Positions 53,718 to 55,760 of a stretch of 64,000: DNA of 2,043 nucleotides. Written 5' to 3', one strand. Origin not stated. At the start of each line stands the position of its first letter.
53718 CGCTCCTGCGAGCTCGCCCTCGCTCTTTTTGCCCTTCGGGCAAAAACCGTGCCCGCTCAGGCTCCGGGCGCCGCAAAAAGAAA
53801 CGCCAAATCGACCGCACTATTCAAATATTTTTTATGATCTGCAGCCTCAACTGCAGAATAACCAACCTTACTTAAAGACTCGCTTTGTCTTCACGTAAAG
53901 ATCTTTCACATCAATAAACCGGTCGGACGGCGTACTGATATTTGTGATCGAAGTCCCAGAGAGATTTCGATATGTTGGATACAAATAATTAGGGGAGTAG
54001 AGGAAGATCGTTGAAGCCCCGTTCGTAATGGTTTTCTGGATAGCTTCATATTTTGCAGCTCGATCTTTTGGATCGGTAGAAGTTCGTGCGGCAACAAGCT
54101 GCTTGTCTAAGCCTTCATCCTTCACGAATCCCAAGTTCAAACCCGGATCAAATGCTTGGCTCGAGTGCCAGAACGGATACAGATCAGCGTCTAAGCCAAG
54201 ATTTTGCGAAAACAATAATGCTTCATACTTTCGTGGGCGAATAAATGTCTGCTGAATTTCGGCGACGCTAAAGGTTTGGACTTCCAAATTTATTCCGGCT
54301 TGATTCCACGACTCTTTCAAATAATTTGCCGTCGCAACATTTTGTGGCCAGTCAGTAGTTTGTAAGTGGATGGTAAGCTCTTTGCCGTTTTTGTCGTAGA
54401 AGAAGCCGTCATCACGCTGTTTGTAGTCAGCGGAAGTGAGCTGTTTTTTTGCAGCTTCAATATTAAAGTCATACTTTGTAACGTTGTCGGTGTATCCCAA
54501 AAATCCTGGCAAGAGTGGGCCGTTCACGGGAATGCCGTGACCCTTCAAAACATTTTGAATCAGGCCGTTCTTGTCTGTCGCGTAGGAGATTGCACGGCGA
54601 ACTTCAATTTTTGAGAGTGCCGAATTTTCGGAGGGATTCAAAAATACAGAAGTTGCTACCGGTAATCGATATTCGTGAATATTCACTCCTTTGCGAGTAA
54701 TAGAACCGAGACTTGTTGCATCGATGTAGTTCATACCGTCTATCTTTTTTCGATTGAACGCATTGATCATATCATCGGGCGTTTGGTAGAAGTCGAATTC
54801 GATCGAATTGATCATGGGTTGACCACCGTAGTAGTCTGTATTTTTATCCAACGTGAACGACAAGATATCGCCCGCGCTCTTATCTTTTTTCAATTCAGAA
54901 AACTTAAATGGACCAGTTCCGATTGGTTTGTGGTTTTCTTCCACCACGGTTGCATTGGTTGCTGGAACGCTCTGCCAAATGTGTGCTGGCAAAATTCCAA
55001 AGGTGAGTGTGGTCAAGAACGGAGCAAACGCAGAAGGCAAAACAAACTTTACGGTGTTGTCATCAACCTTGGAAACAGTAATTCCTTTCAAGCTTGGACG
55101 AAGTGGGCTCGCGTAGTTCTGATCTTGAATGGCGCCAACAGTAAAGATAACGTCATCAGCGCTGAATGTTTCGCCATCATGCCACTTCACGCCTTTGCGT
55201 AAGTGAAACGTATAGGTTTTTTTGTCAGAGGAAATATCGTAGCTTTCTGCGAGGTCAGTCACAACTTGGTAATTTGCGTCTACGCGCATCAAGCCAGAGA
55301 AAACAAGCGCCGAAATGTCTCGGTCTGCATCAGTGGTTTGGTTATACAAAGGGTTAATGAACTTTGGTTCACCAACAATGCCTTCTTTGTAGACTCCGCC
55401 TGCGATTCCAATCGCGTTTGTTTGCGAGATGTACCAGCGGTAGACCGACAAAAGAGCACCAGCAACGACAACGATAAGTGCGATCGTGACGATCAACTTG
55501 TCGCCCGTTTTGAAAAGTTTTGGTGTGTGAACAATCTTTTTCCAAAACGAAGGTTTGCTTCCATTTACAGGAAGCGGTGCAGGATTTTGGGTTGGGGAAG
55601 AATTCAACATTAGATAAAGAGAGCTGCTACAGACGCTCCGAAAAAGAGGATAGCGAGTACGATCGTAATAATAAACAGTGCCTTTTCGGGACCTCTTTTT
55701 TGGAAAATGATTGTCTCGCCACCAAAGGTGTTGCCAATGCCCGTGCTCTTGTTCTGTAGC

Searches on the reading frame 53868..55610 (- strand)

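Call 60: search_protein_families(library=pfam, proteins=[window:53868-55610:-], max_evalue=0.0001)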
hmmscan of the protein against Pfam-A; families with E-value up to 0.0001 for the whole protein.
window:53868-55610:- (580 aa): 1 family
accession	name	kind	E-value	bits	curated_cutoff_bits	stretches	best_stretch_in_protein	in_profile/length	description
PF00496.27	SBP_bac_5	-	3.2e-76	257.3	32.4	1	116-472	2-349/368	Bacterial extracellular solute-binding proteins, family 5 Middle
